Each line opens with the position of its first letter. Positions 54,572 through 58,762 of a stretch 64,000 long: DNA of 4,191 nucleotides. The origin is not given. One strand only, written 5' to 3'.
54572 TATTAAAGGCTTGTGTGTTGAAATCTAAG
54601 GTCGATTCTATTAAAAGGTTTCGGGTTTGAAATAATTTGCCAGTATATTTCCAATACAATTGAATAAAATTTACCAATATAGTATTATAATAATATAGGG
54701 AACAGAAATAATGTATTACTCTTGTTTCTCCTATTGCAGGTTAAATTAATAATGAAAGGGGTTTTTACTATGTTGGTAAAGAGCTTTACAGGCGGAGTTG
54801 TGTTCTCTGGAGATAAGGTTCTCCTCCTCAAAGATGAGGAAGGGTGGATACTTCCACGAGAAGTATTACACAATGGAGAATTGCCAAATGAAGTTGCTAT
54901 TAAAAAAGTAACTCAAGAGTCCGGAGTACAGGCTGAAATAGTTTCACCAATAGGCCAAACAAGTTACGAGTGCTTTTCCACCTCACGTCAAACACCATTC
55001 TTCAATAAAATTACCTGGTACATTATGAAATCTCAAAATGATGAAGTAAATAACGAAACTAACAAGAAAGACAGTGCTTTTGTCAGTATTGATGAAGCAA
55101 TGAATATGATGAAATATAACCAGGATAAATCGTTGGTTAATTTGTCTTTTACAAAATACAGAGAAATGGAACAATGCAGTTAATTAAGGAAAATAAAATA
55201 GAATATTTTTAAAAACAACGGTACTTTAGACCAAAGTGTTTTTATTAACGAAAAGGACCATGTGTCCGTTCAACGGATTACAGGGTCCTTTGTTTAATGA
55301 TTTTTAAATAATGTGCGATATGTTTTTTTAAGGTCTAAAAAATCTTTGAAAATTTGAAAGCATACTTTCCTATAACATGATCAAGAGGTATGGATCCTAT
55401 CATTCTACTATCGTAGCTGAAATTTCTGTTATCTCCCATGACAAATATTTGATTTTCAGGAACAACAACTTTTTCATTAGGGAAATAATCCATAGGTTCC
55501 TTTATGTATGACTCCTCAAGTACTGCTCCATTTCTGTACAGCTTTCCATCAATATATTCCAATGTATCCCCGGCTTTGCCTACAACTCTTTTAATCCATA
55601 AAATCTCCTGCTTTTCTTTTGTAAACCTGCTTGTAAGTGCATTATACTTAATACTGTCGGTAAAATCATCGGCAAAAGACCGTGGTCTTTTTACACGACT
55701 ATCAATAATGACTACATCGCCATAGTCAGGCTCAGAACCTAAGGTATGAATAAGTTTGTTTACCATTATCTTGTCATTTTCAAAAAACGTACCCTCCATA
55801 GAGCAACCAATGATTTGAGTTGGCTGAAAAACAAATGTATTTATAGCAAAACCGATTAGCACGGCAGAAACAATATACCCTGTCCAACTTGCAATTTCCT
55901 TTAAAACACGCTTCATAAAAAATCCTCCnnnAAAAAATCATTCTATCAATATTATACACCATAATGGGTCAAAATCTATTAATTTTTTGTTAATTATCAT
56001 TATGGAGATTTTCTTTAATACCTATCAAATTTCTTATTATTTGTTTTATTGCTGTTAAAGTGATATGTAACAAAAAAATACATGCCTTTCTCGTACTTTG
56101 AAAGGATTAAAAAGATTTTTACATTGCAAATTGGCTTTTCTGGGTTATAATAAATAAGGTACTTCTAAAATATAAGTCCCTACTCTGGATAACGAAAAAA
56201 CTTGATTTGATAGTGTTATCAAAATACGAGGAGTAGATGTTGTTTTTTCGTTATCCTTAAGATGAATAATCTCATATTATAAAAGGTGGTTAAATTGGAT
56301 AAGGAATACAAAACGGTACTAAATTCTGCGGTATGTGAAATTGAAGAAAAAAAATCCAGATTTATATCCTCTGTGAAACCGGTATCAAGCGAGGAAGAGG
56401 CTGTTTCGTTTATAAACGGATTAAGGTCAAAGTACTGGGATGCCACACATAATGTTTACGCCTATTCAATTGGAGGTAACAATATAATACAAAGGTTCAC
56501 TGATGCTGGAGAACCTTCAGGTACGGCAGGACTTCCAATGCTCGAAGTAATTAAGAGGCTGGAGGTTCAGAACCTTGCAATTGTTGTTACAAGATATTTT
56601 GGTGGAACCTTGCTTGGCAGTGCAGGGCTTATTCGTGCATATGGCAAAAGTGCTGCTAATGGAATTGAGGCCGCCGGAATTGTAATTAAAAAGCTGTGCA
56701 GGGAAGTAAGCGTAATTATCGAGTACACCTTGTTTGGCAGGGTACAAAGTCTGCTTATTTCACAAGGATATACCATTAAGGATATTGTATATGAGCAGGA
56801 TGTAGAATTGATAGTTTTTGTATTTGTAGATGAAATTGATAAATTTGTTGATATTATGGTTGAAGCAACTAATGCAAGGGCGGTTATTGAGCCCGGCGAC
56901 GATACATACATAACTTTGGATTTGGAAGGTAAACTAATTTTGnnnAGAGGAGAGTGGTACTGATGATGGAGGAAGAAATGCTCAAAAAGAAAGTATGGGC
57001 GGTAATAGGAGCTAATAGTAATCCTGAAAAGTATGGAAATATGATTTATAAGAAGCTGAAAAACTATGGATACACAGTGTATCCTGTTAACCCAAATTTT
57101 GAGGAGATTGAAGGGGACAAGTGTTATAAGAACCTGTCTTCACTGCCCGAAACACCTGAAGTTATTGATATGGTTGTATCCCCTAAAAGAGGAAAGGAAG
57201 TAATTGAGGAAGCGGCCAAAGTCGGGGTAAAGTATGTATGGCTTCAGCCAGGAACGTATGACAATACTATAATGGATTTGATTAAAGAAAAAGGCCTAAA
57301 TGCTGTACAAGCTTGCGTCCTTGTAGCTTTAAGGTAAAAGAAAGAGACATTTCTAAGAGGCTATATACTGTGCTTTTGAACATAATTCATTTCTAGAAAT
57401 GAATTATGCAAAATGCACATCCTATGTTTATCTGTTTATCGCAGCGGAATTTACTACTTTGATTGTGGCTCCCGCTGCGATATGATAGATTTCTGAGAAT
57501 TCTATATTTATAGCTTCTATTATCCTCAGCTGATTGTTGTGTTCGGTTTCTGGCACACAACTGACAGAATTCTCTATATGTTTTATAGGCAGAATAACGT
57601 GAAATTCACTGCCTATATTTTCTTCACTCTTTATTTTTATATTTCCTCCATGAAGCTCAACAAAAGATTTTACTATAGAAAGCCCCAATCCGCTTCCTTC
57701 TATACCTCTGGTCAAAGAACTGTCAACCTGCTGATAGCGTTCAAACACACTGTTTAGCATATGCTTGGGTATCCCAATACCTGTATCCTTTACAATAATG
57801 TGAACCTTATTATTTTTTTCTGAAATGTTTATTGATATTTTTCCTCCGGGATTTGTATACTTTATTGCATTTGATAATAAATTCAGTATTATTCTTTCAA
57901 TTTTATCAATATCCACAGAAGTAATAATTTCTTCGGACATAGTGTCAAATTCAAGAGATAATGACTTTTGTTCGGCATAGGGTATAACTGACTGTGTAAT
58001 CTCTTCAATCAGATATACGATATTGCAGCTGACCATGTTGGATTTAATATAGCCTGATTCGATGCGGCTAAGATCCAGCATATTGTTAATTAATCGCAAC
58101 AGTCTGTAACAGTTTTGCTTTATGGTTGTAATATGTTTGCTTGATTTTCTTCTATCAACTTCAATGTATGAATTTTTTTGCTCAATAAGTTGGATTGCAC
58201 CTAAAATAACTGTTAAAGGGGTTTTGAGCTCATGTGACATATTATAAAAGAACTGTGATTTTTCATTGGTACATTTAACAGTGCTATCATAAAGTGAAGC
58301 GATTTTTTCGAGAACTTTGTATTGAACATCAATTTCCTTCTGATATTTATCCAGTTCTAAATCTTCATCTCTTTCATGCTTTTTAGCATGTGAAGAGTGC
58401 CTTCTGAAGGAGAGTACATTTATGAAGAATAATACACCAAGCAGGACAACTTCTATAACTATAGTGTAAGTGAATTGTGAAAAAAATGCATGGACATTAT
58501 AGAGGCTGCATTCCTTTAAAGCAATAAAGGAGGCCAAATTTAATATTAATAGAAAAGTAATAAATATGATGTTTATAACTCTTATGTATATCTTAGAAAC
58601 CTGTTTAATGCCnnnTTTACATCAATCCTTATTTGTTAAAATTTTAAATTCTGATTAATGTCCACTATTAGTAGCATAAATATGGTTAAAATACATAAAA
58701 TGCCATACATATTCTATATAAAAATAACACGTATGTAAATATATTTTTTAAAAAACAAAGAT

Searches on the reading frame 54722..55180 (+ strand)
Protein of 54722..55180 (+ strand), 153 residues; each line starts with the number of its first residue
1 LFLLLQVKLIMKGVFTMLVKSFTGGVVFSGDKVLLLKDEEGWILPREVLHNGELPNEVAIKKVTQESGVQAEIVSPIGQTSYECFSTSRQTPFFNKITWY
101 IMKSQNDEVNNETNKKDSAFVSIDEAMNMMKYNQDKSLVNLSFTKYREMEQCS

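Call 76: search_protein_families(library=pfam, proteins=[window:54722-55180:+], max_evalue=0.01)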
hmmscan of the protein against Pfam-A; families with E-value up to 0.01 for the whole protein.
window:54722-55180:+ (153 aa): 1 family
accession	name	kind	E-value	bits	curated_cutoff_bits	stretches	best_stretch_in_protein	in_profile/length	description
PF00293.34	NUDIX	-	2.2e-08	34.6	21.1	1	25-135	8-127/134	NUDIX domain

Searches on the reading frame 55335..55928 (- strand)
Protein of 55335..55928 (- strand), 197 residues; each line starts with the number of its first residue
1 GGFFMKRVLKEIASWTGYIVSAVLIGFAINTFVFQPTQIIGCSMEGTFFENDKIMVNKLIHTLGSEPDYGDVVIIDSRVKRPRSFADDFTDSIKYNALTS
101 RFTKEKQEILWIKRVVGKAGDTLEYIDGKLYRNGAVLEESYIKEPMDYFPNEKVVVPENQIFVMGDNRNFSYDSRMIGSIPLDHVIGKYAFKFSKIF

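Call 76: search_protein_families(library=pfam, proteins=[window:55335-55928:-], max_evalue=0.01)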
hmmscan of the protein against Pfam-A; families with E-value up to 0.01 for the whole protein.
window:55335-55928:- (197 aa): 1 family
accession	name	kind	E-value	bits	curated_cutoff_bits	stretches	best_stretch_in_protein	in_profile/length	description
PF10502.14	Peptidase_S26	-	2e-35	122.6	22.9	1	13-192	2-166/168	Signal peptidase, peptidase S26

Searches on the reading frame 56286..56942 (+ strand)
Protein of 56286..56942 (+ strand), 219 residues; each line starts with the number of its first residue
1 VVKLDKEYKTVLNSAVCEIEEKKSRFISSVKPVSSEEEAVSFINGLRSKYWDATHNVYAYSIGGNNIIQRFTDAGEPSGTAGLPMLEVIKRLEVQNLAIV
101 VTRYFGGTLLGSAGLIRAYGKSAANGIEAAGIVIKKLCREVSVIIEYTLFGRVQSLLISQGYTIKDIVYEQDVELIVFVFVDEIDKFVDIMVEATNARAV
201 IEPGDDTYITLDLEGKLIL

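Call 76: search_protein_families(library=pfam, proteins=[window:56286-56942:+], max_evalue=0.01)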
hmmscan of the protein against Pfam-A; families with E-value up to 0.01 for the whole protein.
window:56286-56942:+ (219 aa): 2 families
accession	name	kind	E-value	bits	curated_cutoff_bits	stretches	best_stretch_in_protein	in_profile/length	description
PF01205.25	UPF0029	-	2.7e-36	124.3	27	1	22-125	1-105/107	Uncharacterized protein family UPF0029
PF09186.17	DUF1949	-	5.8e-13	49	23.7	1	143-198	1-56/56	Domain of unknown function (DUF1949)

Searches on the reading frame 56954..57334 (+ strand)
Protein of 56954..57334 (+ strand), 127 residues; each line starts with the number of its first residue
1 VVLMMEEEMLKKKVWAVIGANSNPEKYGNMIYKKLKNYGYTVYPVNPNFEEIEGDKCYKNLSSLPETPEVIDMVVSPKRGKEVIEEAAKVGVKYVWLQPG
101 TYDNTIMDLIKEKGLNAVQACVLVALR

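Call 76: search_protein_families(library=pfam, proteins=[window:56954-57334:+], max_evalue=0.01)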
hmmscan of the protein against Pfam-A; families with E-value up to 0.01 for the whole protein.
window:56954-57334:+ (127 aa): 2 families
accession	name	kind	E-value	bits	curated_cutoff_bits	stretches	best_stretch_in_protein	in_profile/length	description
PF13380.12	CoA_binding_2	-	3.7e-34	118.1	22.8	1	13-126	1-115/116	CoA binding domain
PF02629.25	CoA_binding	-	1.8e-07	32.3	22.3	1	13-96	4-92/97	CoA binding domain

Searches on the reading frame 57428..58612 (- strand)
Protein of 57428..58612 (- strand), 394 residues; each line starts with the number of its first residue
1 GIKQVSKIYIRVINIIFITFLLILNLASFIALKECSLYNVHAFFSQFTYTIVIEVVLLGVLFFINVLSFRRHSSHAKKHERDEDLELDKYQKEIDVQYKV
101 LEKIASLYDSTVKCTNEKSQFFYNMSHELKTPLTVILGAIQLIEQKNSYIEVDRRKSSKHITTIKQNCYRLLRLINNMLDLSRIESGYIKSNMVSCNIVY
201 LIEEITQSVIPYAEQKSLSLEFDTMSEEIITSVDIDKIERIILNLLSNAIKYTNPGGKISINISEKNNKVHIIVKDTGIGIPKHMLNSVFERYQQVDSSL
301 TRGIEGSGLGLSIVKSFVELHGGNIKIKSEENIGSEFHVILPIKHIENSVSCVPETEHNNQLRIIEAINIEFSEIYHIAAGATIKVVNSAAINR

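Call 76: search_protein_families(library=pfam, proteins=[window:57428-58612:-], max_evalue=0.01)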
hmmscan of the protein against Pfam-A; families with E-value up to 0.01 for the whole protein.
window:57428-58612:- (394 aa): 4 families
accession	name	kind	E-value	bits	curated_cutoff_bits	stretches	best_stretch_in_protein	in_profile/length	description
PF02518.31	HATPase_c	-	3.9e-30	105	26.4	1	234-344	2-110/111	Histidine kinase-, DNA gyrase B-, and HSP90-like ATPase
PF00512.31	HisKA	-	1.9e-18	66.7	26.9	1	118-187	2-66/66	His Kinase A (phospho-acceptor) domain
PF14501.12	HATPase_c_5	-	0.00011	22.5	22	1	238-333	6-94/102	GHKL domain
PF13581.12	HATPase_c_2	-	0.00089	19.7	27.4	1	230-319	24-110/127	Histidine kinase-like ATPase domain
